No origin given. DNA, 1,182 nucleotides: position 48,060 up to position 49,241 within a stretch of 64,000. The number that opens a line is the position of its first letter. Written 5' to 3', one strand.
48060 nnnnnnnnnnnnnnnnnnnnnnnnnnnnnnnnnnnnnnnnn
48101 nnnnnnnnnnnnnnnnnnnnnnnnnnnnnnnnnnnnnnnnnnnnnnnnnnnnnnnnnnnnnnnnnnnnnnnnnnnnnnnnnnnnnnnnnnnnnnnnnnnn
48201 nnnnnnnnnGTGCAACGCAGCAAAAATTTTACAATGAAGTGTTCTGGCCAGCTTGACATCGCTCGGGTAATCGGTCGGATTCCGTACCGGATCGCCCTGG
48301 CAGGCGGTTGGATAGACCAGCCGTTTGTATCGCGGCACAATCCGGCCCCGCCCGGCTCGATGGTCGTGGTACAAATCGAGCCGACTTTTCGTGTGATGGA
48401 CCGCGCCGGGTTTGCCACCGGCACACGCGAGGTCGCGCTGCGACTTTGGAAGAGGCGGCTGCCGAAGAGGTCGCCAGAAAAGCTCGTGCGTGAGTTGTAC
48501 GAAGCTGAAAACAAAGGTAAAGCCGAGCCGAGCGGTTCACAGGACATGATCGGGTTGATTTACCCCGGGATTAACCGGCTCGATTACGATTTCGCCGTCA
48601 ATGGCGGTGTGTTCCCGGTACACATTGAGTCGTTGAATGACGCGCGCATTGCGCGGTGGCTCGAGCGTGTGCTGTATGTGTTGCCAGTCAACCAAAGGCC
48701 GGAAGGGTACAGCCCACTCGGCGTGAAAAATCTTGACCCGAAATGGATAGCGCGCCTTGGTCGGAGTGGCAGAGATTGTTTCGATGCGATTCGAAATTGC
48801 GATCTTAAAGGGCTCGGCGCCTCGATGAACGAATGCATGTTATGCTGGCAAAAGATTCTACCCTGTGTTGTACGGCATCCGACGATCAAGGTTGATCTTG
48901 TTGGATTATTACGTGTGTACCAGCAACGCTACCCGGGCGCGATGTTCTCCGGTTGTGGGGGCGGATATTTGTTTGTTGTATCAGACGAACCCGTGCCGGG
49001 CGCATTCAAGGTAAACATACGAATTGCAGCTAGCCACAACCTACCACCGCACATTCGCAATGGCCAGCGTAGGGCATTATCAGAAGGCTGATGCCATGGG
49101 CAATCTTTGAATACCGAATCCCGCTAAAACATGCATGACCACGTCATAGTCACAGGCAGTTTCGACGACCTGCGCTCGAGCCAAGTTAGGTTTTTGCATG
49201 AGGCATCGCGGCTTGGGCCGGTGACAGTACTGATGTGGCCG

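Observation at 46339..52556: Candidate undescribed sugar-salvage to nucleotide-sugar pathway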

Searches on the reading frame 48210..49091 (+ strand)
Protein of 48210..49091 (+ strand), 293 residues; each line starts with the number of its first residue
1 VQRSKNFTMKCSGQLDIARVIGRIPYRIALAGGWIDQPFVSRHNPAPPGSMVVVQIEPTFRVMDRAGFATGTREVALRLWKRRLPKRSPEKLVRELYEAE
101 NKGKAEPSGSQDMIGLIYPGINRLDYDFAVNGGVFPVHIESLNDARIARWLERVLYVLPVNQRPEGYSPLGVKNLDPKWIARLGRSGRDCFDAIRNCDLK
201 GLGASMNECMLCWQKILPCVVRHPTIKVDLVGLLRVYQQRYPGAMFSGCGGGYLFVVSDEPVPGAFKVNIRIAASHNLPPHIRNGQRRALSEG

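Call 3: search_protein_families(library=pfam, proteins=[window:48210-49091:+], max_evalue=0.01)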
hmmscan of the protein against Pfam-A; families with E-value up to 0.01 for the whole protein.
window:48210-49091:+ (293 aa): 0 families

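Call 4: search_protein_families(library=ncbifam, proteins=[window:48210-49091:+], max_evalue=0.01)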
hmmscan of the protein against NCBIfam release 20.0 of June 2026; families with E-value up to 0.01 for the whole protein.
window:48210-49091:+ (293 aa): 0 families
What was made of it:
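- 48234..49091 (+): Minimal GHMP-fold anomeric sugar kinase, L-fucokinase-like (285 aa). No Pfam or NCBIfam hit (calls 3, 4).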

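Call 5: search_solved_structures(query=window:48210-49091:+, max_evalue=10, show_alignments=2)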
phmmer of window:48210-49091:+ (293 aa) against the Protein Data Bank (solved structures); distinct sequences matched with E-value up to 10: 3.
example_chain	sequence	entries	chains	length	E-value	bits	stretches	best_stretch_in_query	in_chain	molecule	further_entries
9iip_A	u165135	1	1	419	0.0093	18.4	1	19-44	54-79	L-fucokinase/L-fucose-1-P guanylyltransferase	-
5yys_A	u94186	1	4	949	0.057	15.8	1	19-44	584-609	L-fucokinase, L-fucose-1-P guanylyltransferase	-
9iit_A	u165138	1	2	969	0.06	15.7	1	19-44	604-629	L-fucokinase/L-fucose-1-P guanylyltransferase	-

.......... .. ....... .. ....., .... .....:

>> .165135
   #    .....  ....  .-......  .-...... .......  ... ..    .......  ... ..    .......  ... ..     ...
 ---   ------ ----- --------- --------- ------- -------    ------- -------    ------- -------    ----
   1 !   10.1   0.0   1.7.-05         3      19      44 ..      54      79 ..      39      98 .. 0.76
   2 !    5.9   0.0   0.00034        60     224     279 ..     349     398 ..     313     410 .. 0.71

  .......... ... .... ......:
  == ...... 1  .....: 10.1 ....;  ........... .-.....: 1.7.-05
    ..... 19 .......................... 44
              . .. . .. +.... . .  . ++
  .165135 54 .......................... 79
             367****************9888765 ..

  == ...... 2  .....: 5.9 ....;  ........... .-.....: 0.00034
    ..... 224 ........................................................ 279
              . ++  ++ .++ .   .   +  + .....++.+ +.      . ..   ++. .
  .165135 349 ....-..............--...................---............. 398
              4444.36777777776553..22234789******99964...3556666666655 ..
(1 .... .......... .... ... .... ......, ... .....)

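Call 8: find_homologous_proteins(query=window:48210-49091:+, max_evalue=0.001)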
Query window:48210-49091:+ (293 aa): 7036 proteins with E <= 0.001 among 8000 candidates; the best 120 are listed.
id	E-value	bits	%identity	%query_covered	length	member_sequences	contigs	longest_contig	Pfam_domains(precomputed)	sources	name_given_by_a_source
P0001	2.3e-194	662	100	97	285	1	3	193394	-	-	-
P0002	3.6e-162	557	91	90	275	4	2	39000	-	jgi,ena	-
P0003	4.5e-160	550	89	91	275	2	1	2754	-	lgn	-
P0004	1.1e-159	549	84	96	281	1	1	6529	-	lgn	-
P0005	7.5e-158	543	88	91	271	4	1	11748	-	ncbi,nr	ncbi:MAG: hypothetical protein N2379_09145 [Verrucomicrobiae bacterium]|nr:hypothetical protein [Ver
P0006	1.4e-146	506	84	89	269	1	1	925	-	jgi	jgi:hypothetical protein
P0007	1.9e-143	495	80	90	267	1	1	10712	-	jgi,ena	-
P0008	4.5e-141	487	80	87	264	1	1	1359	-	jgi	jgi:hypothetical protein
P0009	1.3e-139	483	78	90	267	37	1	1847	-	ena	-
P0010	4.4e-138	478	79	87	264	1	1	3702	-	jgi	-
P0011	7.8e-138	477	78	88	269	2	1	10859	-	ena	-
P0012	1.4e-137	476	78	88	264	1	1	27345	-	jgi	jgi:hypothetical protein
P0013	1.7e-137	476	78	88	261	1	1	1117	-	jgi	-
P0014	3.3e-137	475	79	87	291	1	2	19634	-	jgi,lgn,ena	jgi:hypothetical protein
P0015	3.8e-137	475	76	88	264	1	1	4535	-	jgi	jgi:hypothetical protein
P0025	6.3e-136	471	75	91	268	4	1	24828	-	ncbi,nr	ncbi:MAG TPA: hypothetical protein VL361_09570 [Candidatus Limnocylindrales bacterium]|nr:hypothetic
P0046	1.7e-134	466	76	90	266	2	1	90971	-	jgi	jgi:hypothetical protein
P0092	1.6e-132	459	73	91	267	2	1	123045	-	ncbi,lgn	ncbi:MAG: hypothetical protein WAO02_09000 [Verrucomicrobiia bacterium]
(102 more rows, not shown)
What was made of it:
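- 48234..49091 (+): More than 7000 homologues, all unnamed (call 8).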

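Call 9: find_encoding_contigs(protein=P0092, flank=8000, max_places=2)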
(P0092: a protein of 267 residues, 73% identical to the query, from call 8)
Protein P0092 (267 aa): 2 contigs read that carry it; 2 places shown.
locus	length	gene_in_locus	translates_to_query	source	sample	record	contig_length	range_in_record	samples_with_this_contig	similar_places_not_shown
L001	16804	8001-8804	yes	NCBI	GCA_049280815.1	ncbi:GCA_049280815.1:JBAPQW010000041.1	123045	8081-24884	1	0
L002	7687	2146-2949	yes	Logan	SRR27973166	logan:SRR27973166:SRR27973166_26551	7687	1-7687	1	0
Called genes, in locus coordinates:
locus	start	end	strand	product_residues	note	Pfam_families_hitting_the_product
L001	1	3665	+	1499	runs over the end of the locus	PF17957:Big_7, PF05593:RHS_repeat (weak), PF25023:TEN_YD-shell (weak)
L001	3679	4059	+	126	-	-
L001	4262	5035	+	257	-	-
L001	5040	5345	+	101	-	-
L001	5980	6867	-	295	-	PF02311:AraC_binding, PF12833:HTH_18, PF00165:HTH_AraC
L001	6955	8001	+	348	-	PF01073:3Beta_HSD (weak), PF01370:Epimerase, PF05368:NmrA (weak), PF16363:GDP_Man_Dehyd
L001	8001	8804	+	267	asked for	-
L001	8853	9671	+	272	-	PF01467:CTP_transf_like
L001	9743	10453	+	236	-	-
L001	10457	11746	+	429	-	PF02558:ApbA (faint), PF03446:NAD_binding_2 (weak), PF03721:UDPG_MGDP_dh_N, PF03807:F420_oxidored (faint), PF00984:UDPG_MGDP_dh, PF03720:UDPG_MGDP_dh_C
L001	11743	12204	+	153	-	PF00293:NUDIX, PF14815:NUDIX_4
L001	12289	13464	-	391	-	PF00334:NDK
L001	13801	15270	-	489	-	PF00501:AMP-binding, PF13193:AMP-binding_C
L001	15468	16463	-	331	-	PF01180:DHO_dh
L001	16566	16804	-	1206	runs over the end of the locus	PF01855:POR_N, PF17147:PFOR_II, PF01558:POR, PF10371:EKR, PF12838:Fer4_7, PF13183:Fer4_8 (weak), PF13484:Fer4_16, PF02775:TPP_enzyme_C, +6 more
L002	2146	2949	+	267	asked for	-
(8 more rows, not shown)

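Call 10: find_encoding_contigs(protein=P0046, flank=8000, max_places=2)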
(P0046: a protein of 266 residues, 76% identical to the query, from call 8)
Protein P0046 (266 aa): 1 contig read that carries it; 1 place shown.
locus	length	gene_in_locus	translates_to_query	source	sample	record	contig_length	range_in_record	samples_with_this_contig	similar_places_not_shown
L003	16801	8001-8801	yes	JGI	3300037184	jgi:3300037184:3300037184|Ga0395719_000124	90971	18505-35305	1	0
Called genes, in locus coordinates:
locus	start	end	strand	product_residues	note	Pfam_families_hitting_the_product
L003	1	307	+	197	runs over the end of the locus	PF03886:ABC_trans_aux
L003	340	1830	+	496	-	PF04966:OprB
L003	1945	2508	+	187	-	PF13590:DUF4136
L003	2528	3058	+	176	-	-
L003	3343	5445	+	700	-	PF02743:dCache_1, PF00069:Pkinase, PF07714:PK_Tyr_Ser-Thr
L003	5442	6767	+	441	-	PF04338:DUF481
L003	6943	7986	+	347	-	PF01073:3Beta_HSD, PF01370:Epimerase, PF05368:NmrA (weak), PF16363:GDP_Man_Dehyd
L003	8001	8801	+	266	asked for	-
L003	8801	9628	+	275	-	PF01467:CTP_transf_like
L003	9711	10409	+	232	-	PF09976:TPR_21, PF24575:TPR_Slam (faint), PF13174:TPR_6 (faint), PF13428:TPR_14 (faint), PF14559:TPR_19 (faint), PF13424:TPR_12 (weak), PF13432:TPR_16 (weak), PF09976:TPR_21 (weak), +1 more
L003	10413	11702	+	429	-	PF02558:ApbA (faint), PF03446:NAD_binding_2 (faint), PF03721:UDPG_MGDP_dh_N, PF03807:F420_oxidored (faint), PF00984:UDPG_MGDP_dh, PF03720:UDPG_MGDP_dh_C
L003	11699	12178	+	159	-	PF00293:NUDIX, PF14815:NUDIX_4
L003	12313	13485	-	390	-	PF00334:NDK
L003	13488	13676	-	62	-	PF18930:DUF5679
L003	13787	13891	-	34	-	-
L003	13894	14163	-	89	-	-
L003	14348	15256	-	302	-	PF00884:Sulfatase (faint), PF01663:Phosphodiest, PF01676:Metalloenzyme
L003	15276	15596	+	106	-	-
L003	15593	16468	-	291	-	PF14338:Mrr_N, PF04471:Mrr_cat, PF22722:NA-iREase1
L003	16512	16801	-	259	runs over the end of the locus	PF00484:Pro_CA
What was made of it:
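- Tried and rejected: UDP-glucose/GDP-mannose dehydrogenase, TPR and NDK neighbours seen in the first two contexts (calls 9, 10) are lineage-specific.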

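Call 11: find_encoding_contigs(protein=P0025, flank=8000, max_places=2)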
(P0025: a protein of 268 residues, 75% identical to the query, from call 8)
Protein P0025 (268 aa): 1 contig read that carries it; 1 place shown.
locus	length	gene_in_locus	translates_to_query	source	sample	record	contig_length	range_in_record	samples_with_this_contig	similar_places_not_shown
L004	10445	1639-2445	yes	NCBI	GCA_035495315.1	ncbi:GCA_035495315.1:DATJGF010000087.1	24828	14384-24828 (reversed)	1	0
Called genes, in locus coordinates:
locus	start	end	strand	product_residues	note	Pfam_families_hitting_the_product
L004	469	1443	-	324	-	-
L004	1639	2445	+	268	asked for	-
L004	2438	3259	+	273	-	PF01467:CTP_transf_like (weak)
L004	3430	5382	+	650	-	PF01120:Alpha_L_fucos, PF16757:Fucosidase_C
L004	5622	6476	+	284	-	PF00181:Ribosomal_L2_N, PF03947:Ribosomal_L2_C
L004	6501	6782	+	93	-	PF00203:Ribosomal_S19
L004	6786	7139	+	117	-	PF00237:Ribosomal_L22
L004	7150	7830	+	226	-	PF07650:KH_2, PF00189:Ribosomal_S3_C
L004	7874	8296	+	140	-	PF00252:Ribosomal_L16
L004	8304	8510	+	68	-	PF00831:Ribosomal_L29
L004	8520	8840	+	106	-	PF00366:Ribosomal_S17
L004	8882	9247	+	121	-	PF00238:Ribosomal_L14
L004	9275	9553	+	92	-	PF00467:KOW (weak), PF17136:ribosomal_L24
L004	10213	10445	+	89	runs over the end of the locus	PF00253:Ribosomal_S14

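Call 24: search_protein_representatives(protein=window:48210-49091:+)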
Query: 293 residues. Proteins with E-value up to 0.001 (for the whole library): 673; up to 1e-10: 460; up to 1e-30: 124. The best 150 are listed.
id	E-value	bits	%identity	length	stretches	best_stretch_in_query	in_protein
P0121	2.2e-117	408.0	67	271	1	16-273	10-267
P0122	8.8e-86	304.2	61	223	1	51-273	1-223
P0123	2.1e-82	293.1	60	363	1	20-243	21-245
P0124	2.2e-77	276.7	71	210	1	86-252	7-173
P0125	1.9e-72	260.4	72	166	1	17-174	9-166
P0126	9.0e-72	258.2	64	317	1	17-192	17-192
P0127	8.3e-70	251.8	67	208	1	36-204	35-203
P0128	5.8e-67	242.4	68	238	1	83-237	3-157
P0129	4.3e-66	239.6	68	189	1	14-164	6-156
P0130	1.3e-65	238.0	76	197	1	16-154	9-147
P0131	5.0e-65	236.1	47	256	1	20-270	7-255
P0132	2.9e-63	230.3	67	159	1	55-212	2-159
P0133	3.2e-63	230.2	65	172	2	80-194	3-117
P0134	3.9e-63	229.9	47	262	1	24-271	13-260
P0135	7.0e-63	229.0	69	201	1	51-208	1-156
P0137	2.4e-59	217.4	47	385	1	21-273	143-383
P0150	8.1e-52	192.7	44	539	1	23-271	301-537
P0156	2.1e-48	181.5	43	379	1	23-272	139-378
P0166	2.2e-44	168.2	40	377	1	23-275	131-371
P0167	4.7e-44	167.2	43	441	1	24-271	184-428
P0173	2.0e-42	161.8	45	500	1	18-266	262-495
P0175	8.4e-42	159.8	40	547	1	21-271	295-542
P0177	1.2e-41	159.3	39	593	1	22-271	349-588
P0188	1.7e-39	152.2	35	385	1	20-271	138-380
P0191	6.2e-39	150.4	38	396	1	22-274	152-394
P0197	2.2e-37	145.3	40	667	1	23-270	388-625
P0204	1.2e-36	142.9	40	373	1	18-271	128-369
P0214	2.7e-35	138.4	35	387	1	22-271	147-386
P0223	1.3e-33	132.9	38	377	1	16-271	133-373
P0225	5.0e-33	131.0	34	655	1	14-271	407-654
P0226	8.5e-33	130.2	36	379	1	23-270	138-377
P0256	3.5e-29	118.3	40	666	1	23-271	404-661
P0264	4.5e-28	114.7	33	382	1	22-271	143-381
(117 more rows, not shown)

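Call 25: search_protein_families(library=pfam, proteins=[P0137, P0150, P0156, P0175, P0177, P0197, P0225, P0256, P0173, P0167], max_evalue=0.01)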
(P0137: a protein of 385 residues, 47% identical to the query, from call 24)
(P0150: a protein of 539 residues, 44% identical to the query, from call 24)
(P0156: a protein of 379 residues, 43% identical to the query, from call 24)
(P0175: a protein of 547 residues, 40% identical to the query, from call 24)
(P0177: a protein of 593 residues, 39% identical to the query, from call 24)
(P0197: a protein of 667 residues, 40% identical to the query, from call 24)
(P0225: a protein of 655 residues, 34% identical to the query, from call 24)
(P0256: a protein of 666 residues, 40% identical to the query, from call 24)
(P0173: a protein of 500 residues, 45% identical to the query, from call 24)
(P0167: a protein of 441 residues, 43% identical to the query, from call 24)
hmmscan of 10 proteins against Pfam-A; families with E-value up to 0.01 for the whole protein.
P0137 (385 aa): 1 family
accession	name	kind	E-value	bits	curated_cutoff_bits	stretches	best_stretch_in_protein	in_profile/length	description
PF01467.32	CTP_transf_like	-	7.8e-12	46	21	1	8-98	2-89/133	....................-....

P0150 (539 aa): 2 families
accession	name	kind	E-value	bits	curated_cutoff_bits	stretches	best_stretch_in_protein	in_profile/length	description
PF01467.32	CTP_transf_like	-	1.9e-23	83.6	21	2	26-160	2-132/133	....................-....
PF06574.18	FAD_syn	-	0.00056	20.2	27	0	168-195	5-32/158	FAD synthetase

P0156 (379 aa): 1 family
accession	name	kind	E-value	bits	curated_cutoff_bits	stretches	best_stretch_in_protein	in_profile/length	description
PF01467.32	CTP_transf_like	-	1.5e-07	32.2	21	1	7-90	2-82/133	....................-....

P0175 (547 aa): 1 family
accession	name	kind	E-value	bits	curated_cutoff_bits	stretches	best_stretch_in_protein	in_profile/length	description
PF01467.32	CTP_transf_like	-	2e-12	47.9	21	1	153-248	2-94/133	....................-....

P0177 (593 aa): 3 families
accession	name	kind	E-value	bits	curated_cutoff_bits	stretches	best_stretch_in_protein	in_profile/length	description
PF05336.19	rhaM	-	2e-19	70.2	23.4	1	11-109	4-103/105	L-rhamnose mutarotase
PF01467.32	CTP_transf_like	-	1.6e-13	51.4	21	1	219-346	2-131/133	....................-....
PF08544.19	GHMP_kinases_C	-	0.0092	16.8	21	0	515-575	5-66/85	GHMP kinases C terminal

P0197 (667 aa): 6 families
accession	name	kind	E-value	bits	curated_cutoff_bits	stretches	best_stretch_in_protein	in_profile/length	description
PF00535.33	Glycos_transf_2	-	2.1e-28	99.8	23.3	1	16-135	1-117/168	Glycosyl transferase family 2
PF13641.12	Glyco_tranf_2_3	-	1.6e-14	54.9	27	1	14-238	2-227/230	Glycosyltransferase like family 2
PF10111.15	Glyco_tranf_2_2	-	3.9e-11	43.4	27.3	1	16-115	1-100/276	Glycosyltransferase like family 2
PF13632.12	Glyco_trans_2_3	-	8.7e-10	39.2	27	1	99-294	1-196/198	Glycosyl transferase family group 2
PF13506.12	Glyco_transf_21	-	0.00016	21.7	21.7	1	91-223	25-155/174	Glycosyl transferase family 21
PF08544.19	GHMP_kinases_C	-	0.0065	17.3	21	0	553-614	5-67/85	GHMP kinases C terminal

P0225 (655 aa): 3 families
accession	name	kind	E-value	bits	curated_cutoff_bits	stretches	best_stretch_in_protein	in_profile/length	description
PF01048.26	PNP_UDP_1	-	6.7e-12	45.7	25.1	1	8-247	3-228/233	Phosphorylase superfamily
PF08544.19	GHMP_kinases_C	-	1.3e-06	29.1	21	1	578-644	2-71/85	GHMP kinases C terminal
PF01467.32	CTP_transf_like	-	4.9e-05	24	21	1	296-379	6-86/133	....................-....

P0256 (666 aa): 1 family
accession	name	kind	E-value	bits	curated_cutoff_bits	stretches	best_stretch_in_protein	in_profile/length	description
PF01467.32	CTP_transf_like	-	1.3e-17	64.6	21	1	224-352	2-132/133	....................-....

P0173 (500 aa): 1 family
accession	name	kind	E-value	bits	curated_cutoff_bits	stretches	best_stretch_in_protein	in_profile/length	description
PF13524.12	Glyco_trans_1_2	-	0.0023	18.4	25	1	179-250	64-131/144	Glycosyl transferase-like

P0167 (441 aa): 1 family
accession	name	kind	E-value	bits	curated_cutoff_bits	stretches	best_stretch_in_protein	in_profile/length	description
PF01467.32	CTP_transf_like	-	3.9e-07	30.8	21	1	34-123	2-88/133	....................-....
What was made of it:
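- On GHMP kinase superfamily: Only weak GHMP_kinases_C hits appear in some distant fused homologues (call 25).
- Closest known: Amuc_1591 of Akkermansia muciniphila, proposed 'fucose-nucleotidyltransferase'. Same: Fusions of about 380 aa with this architecture are homologues of the window kinase (35-47% identity; calls 24, 25).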

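Call 31: find_related_loci(query=A2, collection=genome_contigs, flank=10000)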
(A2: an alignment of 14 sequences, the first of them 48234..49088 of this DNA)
Query A2 (285 aa) in genome_contigs; peptide patterns used: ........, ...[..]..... (x = any residue, [..] = any of these).
599 stretches matched a pattern (row limit reached: there are more); 569 encode a relative of the query (tblastn E <= 1e-3); the best 80 are kept; 80 distinct loci.
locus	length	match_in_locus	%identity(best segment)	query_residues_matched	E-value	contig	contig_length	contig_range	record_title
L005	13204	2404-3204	88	1-267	2e-156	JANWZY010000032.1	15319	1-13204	MAG: Verrucomicrobiia bacterium isolate SKYB101 NODE_32_length_15319_cov_3.104376, whole genome shotgun sequence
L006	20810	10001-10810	74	1-270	2e-137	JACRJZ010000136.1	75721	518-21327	MAG: Verrucomicrobia bacterium isolate NC_groundwater_1842_Pr3_B-0.1um_64_53 SR-2_scaffold_141_2963055, whole genome sho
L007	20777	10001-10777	75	6-264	3e-136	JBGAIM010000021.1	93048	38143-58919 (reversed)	MAG: Limisphaerales bacterium isolate MAG_AAO_H125.05 AAOH125-5_opera_contig_877, whole genome shotgun sequence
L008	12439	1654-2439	75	6-267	1e-134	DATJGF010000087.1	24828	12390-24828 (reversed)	MAG TPA_asm: Candidatus Limnocylindrales bacterium isolate SMAG_U15479 k141_4801242, whole genome shotgun sequence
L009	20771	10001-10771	75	9-265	9e-135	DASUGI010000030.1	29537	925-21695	MAG TPA_asm: Verrucomicrobiia bacterium isolate SMAG_U1401 k141_1953234, whole genome shotgun sequence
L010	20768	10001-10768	75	9-264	2e-133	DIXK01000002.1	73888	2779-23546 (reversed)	MAG TPA_asm: Verrucomicrobia subdivision 3 bacterium UBA6082 UBA6082_contig_2964, whole genome shotgun sequence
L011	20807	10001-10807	72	1-269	5e-134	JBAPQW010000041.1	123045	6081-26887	MAG: Verrucomicrobiia bacterium isolate MFD01155_ilm_asm_bin21 k127_83084, whole genome shotgun sequence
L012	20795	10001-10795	73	1-265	8e-133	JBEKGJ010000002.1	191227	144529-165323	MAG: Verrucomicrobiota bacterium isolate SPRUCE 250 SPRUCE_250_2, whole genome shotgun sequence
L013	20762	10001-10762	76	12-265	8e-133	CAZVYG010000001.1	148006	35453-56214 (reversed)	MAG TPA_asm: uncultured Verrucomicrobiota bacterium isolate binchicken_co107_410 genome assembly, contig: NODE_211_lengt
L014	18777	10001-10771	76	9-265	3e-132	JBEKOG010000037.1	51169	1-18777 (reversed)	MAG: Verrucomicrobiota bacterium isolate SPRUCE 435 SPRUCE_435_37, whole genome shotgun sequence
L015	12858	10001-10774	74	9-266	3e-132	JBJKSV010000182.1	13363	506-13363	MAG: Limisphaerales bacterium isolate Bin_90 S1Ck127_2607535_flag_1_multi_5.1029_len_13363, whole genome shotgun sequenc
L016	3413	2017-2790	73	9-266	2e-136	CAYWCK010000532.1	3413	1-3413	MAG TPA_asm: uncultured Bifidobacteriaceae bacterium isolate binchicken_co118_301 genome assembly, contig: NODE_44442_le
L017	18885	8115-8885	75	9-265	2e-132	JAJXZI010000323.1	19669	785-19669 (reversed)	MAG: bacterium isolate BP7.bin46 NODE_4000_length_19669_cov_1.370484, whole genome shotgun sequence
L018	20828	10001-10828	70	12-285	3e-132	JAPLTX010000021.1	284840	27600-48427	MAG: Verrucomicrobia bacterium isolate LacPavin_0818_WC55_MAG_62_14 LacPavin_0818_WC55_scaffold_205310, whole genome sho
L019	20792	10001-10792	71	1-264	5e-132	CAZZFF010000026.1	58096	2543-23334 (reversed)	MAG TPA_asm: uncultured Verrucomicrobiota bacterium isolate binchicken_co3_5 genome assembly, contig: NODE_1495_length_5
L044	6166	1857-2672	67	1-272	3e-127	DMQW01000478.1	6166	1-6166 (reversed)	MAG TPA_asm: Limisphaerales bacterium isolate UBA11358 contig_25791, whole genome shotgun sequence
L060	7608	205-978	71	8-265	3e-125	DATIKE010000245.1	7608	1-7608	MAG TPA_asm: Phycisphaerae bacterium isolate SMAG_U15710 k141_77646, whole genome shotgun sequence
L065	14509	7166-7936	71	9-265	1e-124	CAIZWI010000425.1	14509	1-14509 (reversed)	MAG: uncultured Verrucomicrobia subdivision 3 bacterium isolate I-3_bin-103 genome assembly, contig: bin-103:425/467, wh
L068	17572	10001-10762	68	12-265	2e-124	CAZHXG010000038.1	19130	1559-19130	MAG TPA_asm: uncultured Bifidobacteriaceae bacterium isolate binchicken_co54_528 genome assembly, contig: NODE_5069_leng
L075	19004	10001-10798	67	1-266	2e-123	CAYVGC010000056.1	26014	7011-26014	MAG TPA_asm: uncultured Bifidobacteriaceae bacterium isolate binchicken_co3_426 genome assembly, contig: NODE_5828_lengt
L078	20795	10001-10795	70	1-265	2e-123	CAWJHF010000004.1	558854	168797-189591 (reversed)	MAG: uncultured Verrucomicrobiae bacterium isolate MFD01231.bin.1.64 genome assembly, contig: contig_14153, whole genome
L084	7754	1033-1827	68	1-265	8e-123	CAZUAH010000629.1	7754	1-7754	MAG TPA_asm: uncultured Pirellulaceae bacterium isolate SRP077602_co5_269 genome assembly, contig: NODE_37621_length_775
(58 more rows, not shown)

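Call 38: predict_structure(alignment_id=A1)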
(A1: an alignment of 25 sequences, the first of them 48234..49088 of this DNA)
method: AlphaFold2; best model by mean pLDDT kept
length: 285 residues; sequences in the alignment: 25
mean_pLDDT: 90.0   pTM: 0.87
mean pLDDT of the five models: 90.0, 89.1, 88.3, 88.3, 87.6
residues with pLDDT >= 90: 232; 70-90: 20; 50-70: 17; < 50: 16
segments of 3 or more residues with pLDDT < 50: 1-13, 283-285
pLDDT, mean of each block of 10 residues (from residue 1): 41 74 96 91 96 92 96 93 97 92 96 96 93 97 98 93 96 98 99 99 98 96 98 96 94 97 77 54 49
secondary structure, 60 per line:
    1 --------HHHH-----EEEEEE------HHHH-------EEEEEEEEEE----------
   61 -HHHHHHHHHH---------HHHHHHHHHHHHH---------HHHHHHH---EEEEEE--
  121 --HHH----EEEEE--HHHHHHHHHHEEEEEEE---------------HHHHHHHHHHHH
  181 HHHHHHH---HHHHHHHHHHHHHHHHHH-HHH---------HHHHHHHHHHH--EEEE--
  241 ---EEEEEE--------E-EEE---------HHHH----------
elements in order: H9-12 E18-23 H30-33 E41-50 H62-71 H81-93 H103-109 E113-118 E130-134 H137-146 E147-153 H169-187 H191-208 H222-232 E235-238 E244-249 E260-262 H272-275
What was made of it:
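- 48234..49091 (+): AlphaFold2 pLDDT 90 (call 38).
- On GHMP kinase superfamily: AlphaFold2 pLDDT 90, pTM 0.87 (call 38).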
